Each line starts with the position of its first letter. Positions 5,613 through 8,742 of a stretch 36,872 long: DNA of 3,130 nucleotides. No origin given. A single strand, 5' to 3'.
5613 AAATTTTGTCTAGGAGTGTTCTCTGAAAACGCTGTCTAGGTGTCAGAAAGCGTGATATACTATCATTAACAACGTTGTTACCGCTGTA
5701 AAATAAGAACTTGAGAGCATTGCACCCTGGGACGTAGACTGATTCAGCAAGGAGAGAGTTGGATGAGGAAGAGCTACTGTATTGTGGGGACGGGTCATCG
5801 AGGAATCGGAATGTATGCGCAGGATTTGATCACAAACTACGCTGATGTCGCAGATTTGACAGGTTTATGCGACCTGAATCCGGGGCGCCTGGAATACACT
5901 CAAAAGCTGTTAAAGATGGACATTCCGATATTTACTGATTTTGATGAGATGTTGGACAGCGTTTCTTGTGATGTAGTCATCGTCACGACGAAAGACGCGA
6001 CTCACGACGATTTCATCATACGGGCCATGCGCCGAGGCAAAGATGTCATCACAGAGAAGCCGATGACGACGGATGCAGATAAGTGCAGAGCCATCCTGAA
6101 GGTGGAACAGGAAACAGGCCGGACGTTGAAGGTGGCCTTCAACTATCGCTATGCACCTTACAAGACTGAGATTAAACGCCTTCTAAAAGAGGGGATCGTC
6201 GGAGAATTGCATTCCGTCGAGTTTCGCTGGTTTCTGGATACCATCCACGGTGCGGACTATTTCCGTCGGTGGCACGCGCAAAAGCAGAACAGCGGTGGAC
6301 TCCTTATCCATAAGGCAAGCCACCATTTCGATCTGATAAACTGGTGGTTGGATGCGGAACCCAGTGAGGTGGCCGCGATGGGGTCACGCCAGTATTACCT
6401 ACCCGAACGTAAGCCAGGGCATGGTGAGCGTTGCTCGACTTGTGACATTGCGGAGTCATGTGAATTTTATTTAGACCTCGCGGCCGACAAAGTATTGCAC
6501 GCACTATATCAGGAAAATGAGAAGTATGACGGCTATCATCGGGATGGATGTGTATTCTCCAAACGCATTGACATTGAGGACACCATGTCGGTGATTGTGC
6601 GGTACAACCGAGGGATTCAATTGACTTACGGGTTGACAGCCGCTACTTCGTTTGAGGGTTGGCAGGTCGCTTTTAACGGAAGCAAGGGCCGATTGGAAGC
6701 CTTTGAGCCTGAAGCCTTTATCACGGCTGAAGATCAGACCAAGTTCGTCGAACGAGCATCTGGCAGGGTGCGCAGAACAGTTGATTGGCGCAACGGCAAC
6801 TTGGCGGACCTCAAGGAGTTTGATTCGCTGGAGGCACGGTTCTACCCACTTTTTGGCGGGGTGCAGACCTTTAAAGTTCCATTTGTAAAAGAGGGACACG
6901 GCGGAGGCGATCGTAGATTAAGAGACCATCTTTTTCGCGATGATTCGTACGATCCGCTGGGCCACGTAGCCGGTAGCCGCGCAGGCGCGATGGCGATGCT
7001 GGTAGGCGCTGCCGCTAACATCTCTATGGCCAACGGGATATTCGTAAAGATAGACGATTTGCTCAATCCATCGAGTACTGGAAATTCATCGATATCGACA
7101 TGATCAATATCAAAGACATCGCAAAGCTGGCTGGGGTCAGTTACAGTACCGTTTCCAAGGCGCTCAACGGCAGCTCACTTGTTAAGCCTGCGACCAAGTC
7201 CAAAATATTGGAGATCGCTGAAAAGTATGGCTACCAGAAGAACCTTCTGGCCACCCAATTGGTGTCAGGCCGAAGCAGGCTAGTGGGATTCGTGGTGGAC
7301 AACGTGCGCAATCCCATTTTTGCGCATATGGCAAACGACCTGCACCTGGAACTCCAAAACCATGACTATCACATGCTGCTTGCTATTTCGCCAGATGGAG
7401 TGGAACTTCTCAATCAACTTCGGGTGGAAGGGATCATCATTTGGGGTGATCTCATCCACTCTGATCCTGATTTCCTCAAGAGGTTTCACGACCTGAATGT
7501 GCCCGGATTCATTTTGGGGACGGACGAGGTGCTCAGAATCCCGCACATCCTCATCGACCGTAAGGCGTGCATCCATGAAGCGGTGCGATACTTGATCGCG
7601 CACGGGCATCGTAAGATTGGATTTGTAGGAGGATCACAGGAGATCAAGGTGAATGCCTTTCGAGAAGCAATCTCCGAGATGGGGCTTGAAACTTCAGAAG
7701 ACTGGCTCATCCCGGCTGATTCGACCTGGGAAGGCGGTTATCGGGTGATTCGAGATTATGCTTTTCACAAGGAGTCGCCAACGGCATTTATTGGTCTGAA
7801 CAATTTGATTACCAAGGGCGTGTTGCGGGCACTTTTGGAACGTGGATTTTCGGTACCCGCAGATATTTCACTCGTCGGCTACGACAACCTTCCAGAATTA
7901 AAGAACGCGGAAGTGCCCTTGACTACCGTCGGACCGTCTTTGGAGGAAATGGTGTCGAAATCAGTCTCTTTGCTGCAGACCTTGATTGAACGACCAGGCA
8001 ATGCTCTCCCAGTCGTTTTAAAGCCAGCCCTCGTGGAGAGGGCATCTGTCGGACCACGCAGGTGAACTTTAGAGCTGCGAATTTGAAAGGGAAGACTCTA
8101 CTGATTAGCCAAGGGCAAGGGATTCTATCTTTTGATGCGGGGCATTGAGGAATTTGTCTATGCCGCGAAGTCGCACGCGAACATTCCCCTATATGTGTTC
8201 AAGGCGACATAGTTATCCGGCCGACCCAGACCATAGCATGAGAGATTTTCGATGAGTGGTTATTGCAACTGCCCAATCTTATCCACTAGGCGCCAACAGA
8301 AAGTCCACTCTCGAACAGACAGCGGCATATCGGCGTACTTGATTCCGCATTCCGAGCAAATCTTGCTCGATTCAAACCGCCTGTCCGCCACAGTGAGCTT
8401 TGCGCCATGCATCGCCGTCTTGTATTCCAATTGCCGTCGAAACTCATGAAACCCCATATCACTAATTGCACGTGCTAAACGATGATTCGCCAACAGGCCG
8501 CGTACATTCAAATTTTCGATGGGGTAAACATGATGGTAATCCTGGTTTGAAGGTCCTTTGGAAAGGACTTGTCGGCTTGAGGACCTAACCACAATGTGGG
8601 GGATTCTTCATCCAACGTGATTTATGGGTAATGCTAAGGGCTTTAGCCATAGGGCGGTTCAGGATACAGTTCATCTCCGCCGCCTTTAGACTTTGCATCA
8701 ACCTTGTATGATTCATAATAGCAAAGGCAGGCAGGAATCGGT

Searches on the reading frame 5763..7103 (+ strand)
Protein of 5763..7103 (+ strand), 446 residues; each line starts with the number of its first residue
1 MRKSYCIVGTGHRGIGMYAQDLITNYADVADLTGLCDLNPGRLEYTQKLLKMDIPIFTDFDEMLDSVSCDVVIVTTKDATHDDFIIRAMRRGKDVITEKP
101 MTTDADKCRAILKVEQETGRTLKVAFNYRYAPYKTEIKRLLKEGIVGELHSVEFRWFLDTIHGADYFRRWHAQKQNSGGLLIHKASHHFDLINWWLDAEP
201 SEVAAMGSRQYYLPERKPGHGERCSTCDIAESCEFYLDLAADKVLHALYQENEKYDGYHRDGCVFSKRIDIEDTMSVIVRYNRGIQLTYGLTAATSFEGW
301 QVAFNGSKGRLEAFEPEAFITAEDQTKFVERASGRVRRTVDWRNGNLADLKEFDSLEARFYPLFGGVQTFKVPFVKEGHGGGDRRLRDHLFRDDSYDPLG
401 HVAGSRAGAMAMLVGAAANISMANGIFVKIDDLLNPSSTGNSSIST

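Call 9: search_protein_families(library=pfam, proteins=[window:5763-7103:+])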
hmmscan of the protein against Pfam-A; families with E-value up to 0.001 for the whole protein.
window:5763-7103:+ (446 aa): 3 families
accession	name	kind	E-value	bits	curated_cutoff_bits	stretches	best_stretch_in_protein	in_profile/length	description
PF01408.29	GFO_IDH_MocA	-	4.8e-20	72.9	24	1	6-126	4-120/120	Oxidoreductase family, NAD-binding Rossmann fold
PF02894.22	GFO_IDH_MocA_C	-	3.6e-19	69.9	22.9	1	138-319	1-129/218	Oxidoreductase family, C-terminal alpha/beta domain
PF22725.1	GFO_IDH_MocA_C3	-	5.6e-16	59.1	27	1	136-312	3-124/124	GFO/IDH/MocA C-terminal domain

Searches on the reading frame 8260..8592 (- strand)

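Call 10: search_protein_families(library=pfam, proteins=[window:8260-8592:-])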
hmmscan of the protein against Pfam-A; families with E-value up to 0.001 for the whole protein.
window:8260-8592:- (110 aa): 1 family
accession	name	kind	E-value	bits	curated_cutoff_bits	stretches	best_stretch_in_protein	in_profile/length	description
PF07282.18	Cas12f1-like_TNB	-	5.8e-11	42.8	26.3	1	48-99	1-43/60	Cas12f1-like, TNB domain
